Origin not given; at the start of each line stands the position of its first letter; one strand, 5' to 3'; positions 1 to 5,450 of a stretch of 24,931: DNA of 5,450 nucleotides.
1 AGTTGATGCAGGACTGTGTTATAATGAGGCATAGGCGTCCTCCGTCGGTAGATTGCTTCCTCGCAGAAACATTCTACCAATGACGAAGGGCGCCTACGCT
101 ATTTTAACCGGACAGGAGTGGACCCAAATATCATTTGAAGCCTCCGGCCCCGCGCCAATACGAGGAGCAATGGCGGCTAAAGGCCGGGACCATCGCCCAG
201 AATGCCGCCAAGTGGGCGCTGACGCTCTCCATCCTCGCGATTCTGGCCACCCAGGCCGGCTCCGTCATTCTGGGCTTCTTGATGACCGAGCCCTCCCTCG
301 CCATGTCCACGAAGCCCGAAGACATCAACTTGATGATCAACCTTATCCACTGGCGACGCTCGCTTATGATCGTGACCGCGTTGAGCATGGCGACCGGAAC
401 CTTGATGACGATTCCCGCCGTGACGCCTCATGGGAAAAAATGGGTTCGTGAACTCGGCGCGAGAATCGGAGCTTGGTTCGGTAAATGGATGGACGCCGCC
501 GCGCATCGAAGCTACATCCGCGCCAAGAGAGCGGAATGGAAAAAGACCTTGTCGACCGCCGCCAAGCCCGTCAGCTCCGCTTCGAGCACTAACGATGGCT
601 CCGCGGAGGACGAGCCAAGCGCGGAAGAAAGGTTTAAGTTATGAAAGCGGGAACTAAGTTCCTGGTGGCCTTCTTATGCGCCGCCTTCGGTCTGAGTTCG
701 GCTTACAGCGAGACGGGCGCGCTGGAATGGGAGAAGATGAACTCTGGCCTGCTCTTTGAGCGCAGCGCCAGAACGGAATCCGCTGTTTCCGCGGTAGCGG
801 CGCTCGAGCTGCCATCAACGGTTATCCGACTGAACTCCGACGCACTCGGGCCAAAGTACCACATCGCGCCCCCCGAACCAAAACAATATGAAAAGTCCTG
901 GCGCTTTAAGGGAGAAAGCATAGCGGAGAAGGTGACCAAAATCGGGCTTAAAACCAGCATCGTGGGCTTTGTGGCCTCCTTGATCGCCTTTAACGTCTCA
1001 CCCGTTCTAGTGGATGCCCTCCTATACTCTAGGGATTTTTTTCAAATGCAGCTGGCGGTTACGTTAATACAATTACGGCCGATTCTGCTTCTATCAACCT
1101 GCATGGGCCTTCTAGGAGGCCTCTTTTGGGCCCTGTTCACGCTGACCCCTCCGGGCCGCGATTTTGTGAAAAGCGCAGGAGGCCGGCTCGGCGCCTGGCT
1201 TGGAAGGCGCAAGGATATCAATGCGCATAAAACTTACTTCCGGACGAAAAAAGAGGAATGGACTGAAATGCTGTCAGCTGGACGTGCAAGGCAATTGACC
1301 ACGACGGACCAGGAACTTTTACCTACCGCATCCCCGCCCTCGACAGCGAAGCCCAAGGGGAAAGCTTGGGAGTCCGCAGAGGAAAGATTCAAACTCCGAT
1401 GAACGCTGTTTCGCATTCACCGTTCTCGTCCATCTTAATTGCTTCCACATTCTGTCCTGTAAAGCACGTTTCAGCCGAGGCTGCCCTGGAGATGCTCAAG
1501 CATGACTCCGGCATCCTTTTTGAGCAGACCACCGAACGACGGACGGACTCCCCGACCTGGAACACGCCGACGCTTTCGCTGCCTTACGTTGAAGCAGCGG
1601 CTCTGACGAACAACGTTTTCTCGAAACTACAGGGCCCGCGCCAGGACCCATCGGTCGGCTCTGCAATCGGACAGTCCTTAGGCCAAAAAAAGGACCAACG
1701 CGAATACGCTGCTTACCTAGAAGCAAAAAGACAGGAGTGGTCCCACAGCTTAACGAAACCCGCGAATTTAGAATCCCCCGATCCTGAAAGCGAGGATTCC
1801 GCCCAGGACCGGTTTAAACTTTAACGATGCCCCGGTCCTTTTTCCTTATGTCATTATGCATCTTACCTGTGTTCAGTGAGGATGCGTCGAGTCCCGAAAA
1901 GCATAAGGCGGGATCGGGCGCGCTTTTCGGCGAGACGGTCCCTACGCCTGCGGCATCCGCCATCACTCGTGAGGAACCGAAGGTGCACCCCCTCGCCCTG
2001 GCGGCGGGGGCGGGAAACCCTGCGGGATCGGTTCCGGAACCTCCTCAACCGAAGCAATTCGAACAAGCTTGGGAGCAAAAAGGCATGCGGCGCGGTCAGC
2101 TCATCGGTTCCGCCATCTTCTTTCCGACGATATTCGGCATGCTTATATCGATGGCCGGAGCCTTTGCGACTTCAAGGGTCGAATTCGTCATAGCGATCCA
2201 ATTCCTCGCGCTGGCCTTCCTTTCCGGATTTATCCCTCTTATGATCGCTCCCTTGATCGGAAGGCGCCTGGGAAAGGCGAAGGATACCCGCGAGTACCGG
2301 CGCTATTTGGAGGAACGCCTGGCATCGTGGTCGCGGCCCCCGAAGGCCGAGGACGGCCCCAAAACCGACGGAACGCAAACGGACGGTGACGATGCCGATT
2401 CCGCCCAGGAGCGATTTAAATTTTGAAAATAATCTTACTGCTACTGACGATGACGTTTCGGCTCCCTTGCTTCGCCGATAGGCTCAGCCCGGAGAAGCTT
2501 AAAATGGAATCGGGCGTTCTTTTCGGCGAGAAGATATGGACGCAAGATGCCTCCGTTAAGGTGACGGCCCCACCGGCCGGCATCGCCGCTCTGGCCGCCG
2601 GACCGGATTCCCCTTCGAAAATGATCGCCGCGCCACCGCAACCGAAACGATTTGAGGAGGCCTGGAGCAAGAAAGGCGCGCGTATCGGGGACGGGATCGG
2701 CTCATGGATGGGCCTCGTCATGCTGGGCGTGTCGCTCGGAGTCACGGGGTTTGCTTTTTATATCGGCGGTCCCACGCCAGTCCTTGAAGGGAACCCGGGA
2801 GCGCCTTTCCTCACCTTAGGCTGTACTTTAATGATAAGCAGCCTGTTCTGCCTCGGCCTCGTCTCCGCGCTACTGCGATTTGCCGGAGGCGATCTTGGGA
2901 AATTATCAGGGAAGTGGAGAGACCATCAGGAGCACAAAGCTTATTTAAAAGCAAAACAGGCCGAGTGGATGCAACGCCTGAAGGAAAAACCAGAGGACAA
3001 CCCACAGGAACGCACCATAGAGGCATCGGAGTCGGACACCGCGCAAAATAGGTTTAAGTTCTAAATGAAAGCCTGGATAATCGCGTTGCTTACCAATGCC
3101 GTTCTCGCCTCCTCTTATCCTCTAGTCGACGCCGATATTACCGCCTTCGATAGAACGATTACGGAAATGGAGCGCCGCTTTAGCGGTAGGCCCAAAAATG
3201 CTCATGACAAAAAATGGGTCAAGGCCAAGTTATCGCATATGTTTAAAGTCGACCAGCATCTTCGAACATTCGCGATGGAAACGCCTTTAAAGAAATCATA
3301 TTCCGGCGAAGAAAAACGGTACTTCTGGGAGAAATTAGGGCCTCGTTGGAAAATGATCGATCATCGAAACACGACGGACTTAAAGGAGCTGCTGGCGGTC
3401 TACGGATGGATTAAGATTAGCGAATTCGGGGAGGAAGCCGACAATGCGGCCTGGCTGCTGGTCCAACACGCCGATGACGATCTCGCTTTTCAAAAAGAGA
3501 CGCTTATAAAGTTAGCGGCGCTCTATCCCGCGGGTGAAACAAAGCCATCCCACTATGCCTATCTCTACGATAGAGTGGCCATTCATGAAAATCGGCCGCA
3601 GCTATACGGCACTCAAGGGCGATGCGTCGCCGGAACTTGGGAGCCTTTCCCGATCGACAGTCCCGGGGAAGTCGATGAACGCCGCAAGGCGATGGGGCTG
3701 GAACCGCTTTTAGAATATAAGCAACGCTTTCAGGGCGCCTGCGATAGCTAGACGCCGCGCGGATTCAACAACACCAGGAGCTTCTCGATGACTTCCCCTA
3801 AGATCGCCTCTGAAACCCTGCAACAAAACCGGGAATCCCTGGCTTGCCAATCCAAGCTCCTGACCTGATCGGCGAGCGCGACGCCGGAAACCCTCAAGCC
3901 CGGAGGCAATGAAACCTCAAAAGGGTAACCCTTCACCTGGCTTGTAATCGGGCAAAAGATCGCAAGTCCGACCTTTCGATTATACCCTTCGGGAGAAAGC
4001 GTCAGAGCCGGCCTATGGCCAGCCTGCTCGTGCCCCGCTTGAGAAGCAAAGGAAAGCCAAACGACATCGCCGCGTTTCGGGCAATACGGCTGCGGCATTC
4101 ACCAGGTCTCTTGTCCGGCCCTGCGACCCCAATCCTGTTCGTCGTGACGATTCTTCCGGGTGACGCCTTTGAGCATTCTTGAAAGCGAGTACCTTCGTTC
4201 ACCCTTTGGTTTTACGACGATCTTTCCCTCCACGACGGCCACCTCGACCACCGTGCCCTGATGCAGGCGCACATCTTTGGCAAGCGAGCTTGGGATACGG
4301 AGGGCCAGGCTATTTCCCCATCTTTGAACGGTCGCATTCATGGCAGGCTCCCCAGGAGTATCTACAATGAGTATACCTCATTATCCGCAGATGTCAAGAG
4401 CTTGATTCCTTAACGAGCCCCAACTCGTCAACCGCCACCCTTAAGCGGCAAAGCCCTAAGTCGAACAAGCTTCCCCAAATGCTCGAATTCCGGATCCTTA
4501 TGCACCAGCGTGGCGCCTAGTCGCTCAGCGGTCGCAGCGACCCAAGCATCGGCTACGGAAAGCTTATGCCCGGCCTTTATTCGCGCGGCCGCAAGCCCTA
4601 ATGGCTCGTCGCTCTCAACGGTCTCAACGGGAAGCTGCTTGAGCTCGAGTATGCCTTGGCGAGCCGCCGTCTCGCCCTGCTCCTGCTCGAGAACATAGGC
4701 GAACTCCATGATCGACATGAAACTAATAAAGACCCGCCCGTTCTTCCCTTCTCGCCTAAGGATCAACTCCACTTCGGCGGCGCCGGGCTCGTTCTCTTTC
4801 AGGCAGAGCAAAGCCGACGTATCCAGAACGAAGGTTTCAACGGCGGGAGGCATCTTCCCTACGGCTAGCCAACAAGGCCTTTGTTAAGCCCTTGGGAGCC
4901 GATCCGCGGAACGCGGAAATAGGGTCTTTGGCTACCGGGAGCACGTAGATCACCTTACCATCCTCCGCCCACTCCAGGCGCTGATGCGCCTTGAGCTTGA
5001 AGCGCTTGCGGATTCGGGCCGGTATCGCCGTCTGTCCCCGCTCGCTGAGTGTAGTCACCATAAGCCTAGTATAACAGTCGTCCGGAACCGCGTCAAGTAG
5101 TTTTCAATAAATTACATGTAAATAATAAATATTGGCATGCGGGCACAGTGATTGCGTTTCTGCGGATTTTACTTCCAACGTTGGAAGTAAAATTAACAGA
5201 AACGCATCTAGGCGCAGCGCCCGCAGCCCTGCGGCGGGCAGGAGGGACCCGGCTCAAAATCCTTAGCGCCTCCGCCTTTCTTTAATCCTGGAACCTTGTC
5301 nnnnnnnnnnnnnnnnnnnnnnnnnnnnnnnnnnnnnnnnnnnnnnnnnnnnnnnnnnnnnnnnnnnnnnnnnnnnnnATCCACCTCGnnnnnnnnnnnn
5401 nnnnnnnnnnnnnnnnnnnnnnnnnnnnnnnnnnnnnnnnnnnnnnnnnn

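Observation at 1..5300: AT-richer accessory segment with two toxin-antitoxin modules abutting the GC-rich core at a palindrome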

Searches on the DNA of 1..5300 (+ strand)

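Call 89: search_dna_similar(query=window:1-5300:+, collection=plasmids, mode=distant, max_rows=8)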
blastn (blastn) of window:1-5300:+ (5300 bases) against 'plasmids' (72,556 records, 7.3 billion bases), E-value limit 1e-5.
Records with a match: 1; places in all: 1; records where one place covers at least 80% of the query: 0.
Best place of each record, by identity: 60-80% 1.
By first word of the organism name: Sphingobium 1.
By predicted mobility (MOB-suite, as given by PLSDB): non-mobilizable 1.
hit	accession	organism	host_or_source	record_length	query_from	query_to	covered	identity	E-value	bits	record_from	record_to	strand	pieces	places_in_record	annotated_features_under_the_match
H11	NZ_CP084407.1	Sphingobium sp. CFD-2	cell culture,soil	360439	3913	4083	3%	70.3%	4e-8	71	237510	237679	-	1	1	mazF: endoribonuclease MazF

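Call 90: search_dna_similar(query=window:1-5300:+, collection=phages, mode=distant, max_rows=8)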
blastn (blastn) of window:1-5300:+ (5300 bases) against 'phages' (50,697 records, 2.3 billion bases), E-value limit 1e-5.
No match.

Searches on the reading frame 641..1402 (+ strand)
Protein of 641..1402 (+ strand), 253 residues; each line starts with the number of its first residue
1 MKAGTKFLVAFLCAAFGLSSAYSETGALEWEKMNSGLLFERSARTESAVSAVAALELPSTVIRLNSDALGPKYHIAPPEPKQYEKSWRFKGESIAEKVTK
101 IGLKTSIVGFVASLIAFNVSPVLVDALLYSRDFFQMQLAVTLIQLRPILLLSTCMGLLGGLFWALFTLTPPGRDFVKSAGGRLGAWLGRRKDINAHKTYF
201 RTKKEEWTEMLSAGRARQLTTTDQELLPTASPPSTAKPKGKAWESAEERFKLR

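Call 6: search_protein_families(library=pfam, proteins=[window:641-1402:+], max_evalue=0.01)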
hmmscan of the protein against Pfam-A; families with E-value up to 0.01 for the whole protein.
window:641-1402:+ (253 aa): 0 families

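Call 9: find_encoding_contigs(protein=window:641-1402:+, flank=10000, max_places=6)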
Protein window:641-1402:+ (253 aa): no gene with exactly this product is on record in the collection.

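Call 28: find_homologous_proteins(query=A1, max_evalue=0.001)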
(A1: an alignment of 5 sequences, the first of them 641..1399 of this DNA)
Query A1 (5 sequences) (253 aa, profile of the alignment): 4 proteins with E <= 0.001 among 8000 candidates.
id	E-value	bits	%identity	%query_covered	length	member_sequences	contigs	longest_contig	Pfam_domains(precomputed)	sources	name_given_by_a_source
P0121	2.4e-88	314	100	100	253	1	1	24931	-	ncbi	-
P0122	1.2e-68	249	27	71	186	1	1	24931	-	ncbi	-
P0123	2.0e-36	144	78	37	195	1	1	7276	-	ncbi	-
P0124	7.6e-26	109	26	28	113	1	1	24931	-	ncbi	-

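Call 29: find_encoding_contigs(protein=P0123, flank=10000, max_places=4)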
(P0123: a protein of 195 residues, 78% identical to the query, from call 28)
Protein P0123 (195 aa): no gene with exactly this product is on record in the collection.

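Call 41: search_protein_representatives(alignment_id=A1)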
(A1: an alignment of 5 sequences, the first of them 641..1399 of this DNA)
Query: 5 sequences, 226 profile positions. Proteins with E-value up to 0.001 (for the whole library): 13; up to 1e-10: 11; up to 1e-30: 4. The best 13 are listed.
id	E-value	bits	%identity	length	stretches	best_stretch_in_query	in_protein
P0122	3.7e-69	249.2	-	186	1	28-226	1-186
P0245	6.8e-65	235.2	-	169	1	69-226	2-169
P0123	6.4e-37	143.7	-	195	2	3-107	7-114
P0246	3.0e-31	125.2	-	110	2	137-226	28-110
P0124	2.4e-26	109.2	-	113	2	168-226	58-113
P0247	1.7e-18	83.5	-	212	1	8-226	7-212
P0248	5.8e-18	81.7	-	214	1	5-226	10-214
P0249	5.5e-15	72.0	-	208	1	60-226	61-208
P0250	1.2e-11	61.1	-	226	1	4-226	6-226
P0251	1.7e-11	60.6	-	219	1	5-226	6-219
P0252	4.2e-11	59.3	-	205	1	5-226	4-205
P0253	7.0e-10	55.3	-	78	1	2-67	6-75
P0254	3.3e-04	36.8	-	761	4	27-98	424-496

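Call 43: find_encoding_contigs(protein=P0248, flank=10000, max_places=3)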
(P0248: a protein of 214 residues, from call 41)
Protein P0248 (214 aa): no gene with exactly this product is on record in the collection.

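Call 44: find_encoding_contigs(protein=P0247, flank=10000, max_places=3)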
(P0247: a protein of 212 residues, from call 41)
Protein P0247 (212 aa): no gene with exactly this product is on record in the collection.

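Call 45: list_cluster_members(proteins=[P0247, P0248, P0249, P0250, P0251, P0252, P0253])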
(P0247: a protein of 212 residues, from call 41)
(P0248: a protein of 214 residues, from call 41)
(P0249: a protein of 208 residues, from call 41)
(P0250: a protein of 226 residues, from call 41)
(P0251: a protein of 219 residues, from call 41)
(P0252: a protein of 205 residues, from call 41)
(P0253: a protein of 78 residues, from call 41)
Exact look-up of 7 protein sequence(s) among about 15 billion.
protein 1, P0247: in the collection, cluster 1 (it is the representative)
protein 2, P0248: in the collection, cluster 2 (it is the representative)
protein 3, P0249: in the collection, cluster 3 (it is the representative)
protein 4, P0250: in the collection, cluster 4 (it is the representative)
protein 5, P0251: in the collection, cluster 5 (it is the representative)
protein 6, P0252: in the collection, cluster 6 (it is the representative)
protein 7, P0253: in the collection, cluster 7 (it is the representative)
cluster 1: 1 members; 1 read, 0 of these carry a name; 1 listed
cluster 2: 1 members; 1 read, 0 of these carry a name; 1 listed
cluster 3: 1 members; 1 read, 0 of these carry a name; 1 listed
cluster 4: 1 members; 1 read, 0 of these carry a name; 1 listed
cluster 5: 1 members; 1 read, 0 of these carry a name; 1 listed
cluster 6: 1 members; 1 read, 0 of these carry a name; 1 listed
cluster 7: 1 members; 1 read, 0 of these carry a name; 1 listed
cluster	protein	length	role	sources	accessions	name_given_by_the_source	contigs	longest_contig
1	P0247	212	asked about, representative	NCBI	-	-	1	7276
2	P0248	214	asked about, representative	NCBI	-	-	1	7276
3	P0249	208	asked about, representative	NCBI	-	-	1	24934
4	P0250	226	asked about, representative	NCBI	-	-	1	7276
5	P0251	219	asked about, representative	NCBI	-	-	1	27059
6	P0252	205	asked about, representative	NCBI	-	-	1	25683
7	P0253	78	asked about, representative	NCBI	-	-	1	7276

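Call 49: search_protein_families(library=ncbifam, proteins=[window:641-1402:+], max_evalue=0.01)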
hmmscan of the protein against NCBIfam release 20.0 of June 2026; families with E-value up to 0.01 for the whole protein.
window:641-1402:+ (253 aa): 0 families

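Call 53: search_protein_families(library=padloc, proteins=[window:641-1402:+], max_evalue=0.001)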
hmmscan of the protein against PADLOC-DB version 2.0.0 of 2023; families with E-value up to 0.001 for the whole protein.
window:641-1402:+ (253 aa): 0 families

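Call 82: predict_structure(alignment_id=A2)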
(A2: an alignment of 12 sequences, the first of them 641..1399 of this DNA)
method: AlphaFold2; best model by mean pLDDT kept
length: 253 residues; sequences in the alignment: 12
mean_pLDDT: 74.4   pTM: 0.51
mean pLDDT of the five models: 74.4, 73.1, 72.4, 71.9, 71.8
residues with pLDDT >= 90: 90; 70-90: 60; 50-70: 58; < 50: 45
segments of 3 or more residues with pLDDT < 50: 37-68, 232-235, 237-241
pLDDT, mean of each block of 10 residues (from residue 1): 63 63 58 58 39 40 43 74 96 93 88 88 91 93 91 88 89 94 97 95 90 75 57 48 53 52
secondary structure, 60 per line:
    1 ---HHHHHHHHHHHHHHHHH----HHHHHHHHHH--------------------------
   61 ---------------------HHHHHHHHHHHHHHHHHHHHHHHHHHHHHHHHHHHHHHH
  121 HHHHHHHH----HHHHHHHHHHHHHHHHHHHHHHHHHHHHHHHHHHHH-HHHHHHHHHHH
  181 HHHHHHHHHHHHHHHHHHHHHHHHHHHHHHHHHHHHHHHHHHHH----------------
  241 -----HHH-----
elements in order: H4-20 H25-34 H82-128 H133-168 H170-224

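Call 86: fold_search(model_id=the predicted structure, library=pdb)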
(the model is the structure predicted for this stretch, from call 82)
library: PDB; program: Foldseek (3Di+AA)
matches with E <= 10: 255; with E <= 0.001: 0
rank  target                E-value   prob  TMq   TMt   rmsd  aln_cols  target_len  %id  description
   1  9qwr_A                3.4e-01  0.54  0.23  0.33  28.5       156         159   13  MIC60 helical bundle dimer (released 2026-02-25)
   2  9n22_K                4.2e-01  0.57  0.25  0.28  34.5       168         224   14  Y20S (Sec18-Sec17-Sec9-Sso1-Snc1) EDTA - Class 2 (released 2025-10-01)
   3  7nna                  4.2e-01  0.20  0.17  0.20  19.7       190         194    9  Toxin Import Through the Antibiotic Efflux Channel TolC (released 2021-07-07)
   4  8a1g_D                6.3e-01  0.44  0.24  0.32  29.6       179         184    9  Structure of the SNX1-SNX5 complex (released 2023-06-14)
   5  9qwr_B                7.5e-01  0.23  0.20  0.26  30.2       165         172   15  MIC60 helical bundle dimer (released 2026-02-25)
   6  8abq_C                8.0e-01  0.33  0.24  0.31  28.5       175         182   11  Structure of the SNX1-SNX5 complex, Pt derivative (released 2023-06-21)
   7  5bw9_g                1.1e+00  0.47  0.23  0.39   9.3       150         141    9  Crystal Structure of Yeast V1-ATPase in the Autoinhibited Form (released 2016-06-08)
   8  8zar_D                1.1e+00  0.18  0.21  0.16   9.5       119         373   13  EmrAB-TolC MFS-type tripartite multidrug efflux pump FA (released 2025-04-30)
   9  9cru_K                1.3e+00  0.30  0.21  0.24  35.5       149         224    9  Y20S (Sec18-Sec17-Sec9-Sso1-Snc1) EDTA - Class 1 (released 2025-08-27)
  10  6z0c_D                1.3e+00  0.12  0.16  0.20  24.6       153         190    9  Structure of in silico modelled artificial Maquette-3 protein (released 2021-03-17)
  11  2ch7_B                1.3e+00  0.28  0.24  0.21  14.5       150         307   13  Crystal structure of the cytoplasmic domain of a bacterial chemoreceptor from Thermotoga maritima (released 2006-04-18)
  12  4nqi_B                1.3e+00  0.20  0.23  0.26  35.2       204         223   12  Structure of the N-terminal I-BAR domain (1-259) of D.Discoideum IBARa (released 2014-02-05)
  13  9hmx_A                1.3e+00  0.12  0.17  0.21  12.9       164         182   15  Structure of SteB-RipA complex from Mycobacterium tuberculosis (released 2025-07-30)
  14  3zx6_A                1.4e+00  0.13  0.17  0.15  17.2       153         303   12  Structure of Hamp(AF1503)-Tsr fusion - Hamp (A291V) mutant (released 2012-02-29)
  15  6f03_B                1.5e+00  0.11  0.15  0.22  26.8       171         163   16  The crystal structure of secreted antigen BPSL2520 (released 2018-12-05)
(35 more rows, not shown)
